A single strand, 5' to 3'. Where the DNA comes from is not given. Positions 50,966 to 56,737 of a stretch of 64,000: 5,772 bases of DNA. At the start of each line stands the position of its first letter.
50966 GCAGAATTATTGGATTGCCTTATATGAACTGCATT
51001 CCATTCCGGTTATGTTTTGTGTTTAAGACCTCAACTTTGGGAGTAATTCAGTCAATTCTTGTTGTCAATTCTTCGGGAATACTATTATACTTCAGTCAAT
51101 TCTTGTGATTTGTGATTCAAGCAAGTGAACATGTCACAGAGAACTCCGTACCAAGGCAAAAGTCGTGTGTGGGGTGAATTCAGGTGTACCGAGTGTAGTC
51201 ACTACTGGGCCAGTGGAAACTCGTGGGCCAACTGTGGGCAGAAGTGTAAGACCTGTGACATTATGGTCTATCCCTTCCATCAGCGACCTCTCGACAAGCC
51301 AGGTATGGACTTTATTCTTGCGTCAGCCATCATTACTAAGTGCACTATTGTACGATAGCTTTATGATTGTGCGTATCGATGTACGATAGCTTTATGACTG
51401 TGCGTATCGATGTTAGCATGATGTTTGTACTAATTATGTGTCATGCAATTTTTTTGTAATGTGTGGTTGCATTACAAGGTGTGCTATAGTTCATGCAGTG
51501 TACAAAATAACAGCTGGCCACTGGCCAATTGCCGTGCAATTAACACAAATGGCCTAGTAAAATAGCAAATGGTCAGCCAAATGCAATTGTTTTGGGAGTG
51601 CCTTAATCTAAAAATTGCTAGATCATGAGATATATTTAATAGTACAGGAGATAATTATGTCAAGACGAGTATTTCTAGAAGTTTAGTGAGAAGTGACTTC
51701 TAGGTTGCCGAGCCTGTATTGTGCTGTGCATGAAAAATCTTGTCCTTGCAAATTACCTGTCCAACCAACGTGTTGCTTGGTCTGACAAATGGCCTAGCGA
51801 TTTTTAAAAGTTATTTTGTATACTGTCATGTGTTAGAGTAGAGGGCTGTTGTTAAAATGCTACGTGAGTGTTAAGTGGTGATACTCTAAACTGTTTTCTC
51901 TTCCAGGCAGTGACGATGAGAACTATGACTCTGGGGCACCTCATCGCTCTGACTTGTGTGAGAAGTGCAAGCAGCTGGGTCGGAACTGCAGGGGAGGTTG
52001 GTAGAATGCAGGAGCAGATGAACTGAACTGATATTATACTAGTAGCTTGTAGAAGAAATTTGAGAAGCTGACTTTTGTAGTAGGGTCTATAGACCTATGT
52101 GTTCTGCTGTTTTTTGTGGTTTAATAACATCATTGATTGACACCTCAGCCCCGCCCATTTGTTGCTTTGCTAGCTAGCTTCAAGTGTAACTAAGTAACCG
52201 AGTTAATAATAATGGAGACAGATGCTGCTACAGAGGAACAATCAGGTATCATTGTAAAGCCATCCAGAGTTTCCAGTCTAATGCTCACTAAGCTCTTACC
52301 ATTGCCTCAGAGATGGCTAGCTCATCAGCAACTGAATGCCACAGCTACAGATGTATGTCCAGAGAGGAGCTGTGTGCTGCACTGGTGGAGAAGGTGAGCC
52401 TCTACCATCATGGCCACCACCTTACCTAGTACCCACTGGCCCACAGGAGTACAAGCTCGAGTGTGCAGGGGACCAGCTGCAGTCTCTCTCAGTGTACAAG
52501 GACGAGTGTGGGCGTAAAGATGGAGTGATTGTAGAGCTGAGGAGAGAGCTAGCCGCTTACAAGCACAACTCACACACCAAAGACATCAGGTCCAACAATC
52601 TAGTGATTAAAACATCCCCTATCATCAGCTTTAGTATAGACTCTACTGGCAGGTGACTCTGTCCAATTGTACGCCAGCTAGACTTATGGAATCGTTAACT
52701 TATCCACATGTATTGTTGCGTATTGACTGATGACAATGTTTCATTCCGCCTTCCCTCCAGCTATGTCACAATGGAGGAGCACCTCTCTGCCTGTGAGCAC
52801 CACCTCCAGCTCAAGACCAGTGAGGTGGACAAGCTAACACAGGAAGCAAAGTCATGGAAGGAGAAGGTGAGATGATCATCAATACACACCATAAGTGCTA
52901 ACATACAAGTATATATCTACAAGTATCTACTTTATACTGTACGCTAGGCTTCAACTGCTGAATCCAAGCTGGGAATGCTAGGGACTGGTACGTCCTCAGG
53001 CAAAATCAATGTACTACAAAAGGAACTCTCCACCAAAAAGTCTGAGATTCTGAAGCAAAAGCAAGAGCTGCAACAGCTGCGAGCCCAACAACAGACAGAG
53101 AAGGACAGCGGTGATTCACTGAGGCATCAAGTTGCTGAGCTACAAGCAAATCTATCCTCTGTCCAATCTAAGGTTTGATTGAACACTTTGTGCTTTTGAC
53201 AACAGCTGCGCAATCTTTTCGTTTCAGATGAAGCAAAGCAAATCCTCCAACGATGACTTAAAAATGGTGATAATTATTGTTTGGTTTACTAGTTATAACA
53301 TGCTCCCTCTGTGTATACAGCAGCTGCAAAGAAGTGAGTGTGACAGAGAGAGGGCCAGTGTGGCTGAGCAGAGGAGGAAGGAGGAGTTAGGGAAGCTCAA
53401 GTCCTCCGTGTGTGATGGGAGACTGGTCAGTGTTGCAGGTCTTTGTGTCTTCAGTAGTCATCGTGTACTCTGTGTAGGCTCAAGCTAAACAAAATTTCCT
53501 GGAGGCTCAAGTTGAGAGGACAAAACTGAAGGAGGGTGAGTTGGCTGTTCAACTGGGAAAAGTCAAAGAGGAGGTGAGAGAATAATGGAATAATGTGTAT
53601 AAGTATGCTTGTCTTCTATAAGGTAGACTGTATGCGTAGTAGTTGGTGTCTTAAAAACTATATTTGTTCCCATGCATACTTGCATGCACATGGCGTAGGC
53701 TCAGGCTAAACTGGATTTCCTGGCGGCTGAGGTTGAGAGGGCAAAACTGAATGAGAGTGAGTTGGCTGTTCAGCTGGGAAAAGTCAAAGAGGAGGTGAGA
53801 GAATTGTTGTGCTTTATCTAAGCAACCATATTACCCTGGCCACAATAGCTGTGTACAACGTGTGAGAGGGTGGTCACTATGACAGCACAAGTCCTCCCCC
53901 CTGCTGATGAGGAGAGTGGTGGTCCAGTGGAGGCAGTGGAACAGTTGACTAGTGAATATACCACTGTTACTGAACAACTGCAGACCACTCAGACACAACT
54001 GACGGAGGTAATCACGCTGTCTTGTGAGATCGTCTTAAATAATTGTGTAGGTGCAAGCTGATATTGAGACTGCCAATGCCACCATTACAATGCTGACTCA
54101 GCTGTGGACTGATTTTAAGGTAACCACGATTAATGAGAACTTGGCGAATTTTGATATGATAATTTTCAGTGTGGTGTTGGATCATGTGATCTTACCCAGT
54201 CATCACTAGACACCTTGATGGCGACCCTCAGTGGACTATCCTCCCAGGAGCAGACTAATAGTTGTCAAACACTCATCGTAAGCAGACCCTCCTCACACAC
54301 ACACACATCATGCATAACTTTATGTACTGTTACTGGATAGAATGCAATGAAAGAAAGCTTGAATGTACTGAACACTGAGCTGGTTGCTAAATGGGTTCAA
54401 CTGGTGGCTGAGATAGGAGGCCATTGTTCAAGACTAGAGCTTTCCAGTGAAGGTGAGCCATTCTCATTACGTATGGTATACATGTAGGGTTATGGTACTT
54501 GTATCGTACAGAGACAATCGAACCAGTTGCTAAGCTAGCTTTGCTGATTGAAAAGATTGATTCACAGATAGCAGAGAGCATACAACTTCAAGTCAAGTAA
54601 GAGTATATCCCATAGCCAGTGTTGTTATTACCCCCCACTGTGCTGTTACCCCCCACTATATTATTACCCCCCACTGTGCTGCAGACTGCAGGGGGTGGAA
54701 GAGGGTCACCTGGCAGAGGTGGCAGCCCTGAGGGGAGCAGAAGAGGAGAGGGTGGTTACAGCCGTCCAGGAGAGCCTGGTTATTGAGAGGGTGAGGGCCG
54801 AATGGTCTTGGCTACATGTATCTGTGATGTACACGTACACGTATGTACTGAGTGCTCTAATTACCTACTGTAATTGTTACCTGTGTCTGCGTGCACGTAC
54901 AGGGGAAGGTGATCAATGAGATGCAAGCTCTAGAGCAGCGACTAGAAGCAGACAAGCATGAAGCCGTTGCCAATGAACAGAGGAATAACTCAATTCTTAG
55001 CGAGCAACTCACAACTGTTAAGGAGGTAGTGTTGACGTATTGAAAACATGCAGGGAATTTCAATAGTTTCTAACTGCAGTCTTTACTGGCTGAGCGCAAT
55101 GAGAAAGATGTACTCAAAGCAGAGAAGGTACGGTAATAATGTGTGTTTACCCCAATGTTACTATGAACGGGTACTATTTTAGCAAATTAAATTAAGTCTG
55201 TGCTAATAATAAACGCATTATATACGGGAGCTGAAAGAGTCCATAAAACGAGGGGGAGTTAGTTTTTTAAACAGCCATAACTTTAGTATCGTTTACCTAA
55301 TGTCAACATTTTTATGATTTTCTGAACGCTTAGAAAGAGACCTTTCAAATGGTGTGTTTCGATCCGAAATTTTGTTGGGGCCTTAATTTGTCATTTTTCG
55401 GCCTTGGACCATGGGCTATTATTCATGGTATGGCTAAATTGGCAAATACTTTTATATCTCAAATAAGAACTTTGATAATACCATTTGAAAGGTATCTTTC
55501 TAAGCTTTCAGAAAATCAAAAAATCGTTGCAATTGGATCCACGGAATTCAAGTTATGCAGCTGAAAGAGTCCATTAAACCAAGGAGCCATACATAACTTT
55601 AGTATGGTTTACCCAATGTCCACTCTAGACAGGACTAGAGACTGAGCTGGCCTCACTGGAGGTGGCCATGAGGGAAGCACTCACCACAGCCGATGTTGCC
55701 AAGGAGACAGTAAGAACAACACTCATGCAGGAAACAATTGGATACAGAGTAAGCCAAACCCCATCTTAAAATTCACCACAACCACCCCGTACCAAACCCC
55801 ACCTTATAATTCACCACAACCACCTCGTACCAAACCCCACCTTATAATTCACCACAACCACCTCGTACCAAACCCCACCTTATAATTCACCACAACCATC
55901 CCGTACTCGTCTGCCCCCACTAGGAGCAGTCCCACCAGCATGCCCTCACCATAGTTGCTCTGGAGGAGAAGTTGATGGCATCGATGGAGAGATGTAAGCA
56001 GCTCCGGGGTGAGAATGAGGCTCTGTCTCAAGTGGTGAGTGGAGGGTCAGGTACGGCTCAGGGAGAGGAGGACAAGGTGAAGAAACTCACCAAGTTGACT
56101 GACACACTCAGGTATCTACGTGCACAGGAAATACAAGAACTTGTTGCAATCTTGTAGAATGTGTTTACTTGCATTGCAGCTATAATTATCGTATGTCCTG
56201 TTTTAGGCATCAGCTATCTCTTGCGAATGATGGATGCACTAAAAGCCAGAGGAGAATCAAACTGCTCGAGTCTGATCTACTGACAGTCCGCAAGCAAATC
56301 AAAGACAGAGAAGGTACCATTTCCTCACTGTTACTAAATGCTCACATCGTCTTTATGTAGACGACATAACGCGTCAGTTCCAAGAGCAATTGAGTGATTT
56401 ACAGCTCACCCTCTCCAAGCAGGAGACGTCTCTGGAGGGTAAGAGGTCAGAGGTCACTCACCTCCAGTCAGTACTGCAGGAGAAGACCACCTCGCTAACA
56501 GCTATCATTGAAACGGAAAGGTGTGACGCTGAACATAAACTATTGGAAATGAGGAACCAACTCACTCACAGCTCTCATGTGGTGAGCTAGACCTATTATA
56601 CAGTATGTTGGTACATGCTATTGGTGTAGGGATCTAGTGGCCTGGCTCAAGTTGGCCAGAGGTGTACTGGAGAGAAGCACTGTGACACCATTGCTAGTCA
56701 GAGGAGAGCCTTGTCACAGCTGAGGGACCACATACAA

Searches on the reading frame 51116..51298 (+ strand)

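Call 31: search_protein_families(library=pfam, proteins=[window:51116-51298:+], max_evalue=0.1)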
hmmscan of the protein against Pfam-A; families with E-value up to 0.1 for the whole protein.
window:51116-51298:+ (61 aa): 3 families
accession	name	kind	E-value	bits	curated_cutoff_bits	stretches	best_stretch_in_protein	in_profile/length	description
PF17180.10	Zn_ribbon_3CxxC_2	-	3.1e-17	62.8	27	1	17-58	2-45/45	Zinc-binding domain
PF15135.11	UPF0515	-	0.0015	18.4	29.8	1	16-55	146-186/271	Uncharacterised protein UPF0515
PF13695.12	Zn_ribbon_3CxxC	-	0.0025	18.8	23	1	18-56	2-40/100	Zinc-binding domain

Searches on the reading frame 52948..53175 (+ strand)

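Call 33: search_protein_families(library=pfam, proteins=[window:52948-53175:+], max_evalue=0.01)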
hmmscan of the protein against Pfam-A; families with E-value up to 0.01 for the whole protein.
window:52948-53175:+ (76 aa): 5 families
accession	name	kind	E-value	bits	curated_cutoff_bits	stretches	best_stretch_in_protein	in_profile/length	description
PF16515.11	HIP1_clath_bdg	-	0.00094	20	28.8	1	24-68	51-95/99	Clathrin-binding domain of Huntingtin-interacting protein 1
PF16046.10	FAM76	-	0.0044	16.9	28.5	1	19-75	225-282/298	FAM76 protein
PF09787.14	Golgin_A5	-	0.0047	16.9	31.7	1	21-71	57-104/305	Golgin subfamily A member 5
PF24922.1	ACBP4_C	-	0.0055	17.4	31.2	1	23-74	29-80/105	Acyl-CoA-binding domain-containing protein 4-6, C-terminal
PF08614.16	ATG16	-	0.0089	16.7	33.7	1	14-73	98-157/200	Autophagy protein 16 (ATG16)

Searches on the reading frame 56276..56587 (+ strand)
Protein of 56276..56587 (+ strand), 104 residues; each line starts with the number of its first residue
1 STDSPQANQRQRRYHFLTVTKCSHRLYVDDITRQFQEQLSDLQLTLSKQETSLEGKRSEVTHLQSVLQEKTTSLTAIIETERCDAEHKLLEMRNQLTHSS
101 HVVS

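Call 33: search_protein_families(library=pfam, proteins=[window:56276-56587:+], max_evalue=0.01)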
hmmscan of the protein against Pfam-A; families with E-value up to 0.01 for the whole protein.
window:56276-56587:+ (104 aa): 2 families
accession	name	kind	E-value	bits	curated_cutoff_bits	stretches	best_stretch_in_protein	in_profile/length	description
PF00038.26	Filament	-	0.0029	17.7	40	1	27-97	186-255/313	Intermediate filament protein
PF10174.14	Cast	-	0.0045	15.7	29.1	1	10-95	628-712/766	RIM-binding protein of the cytomatrix active zone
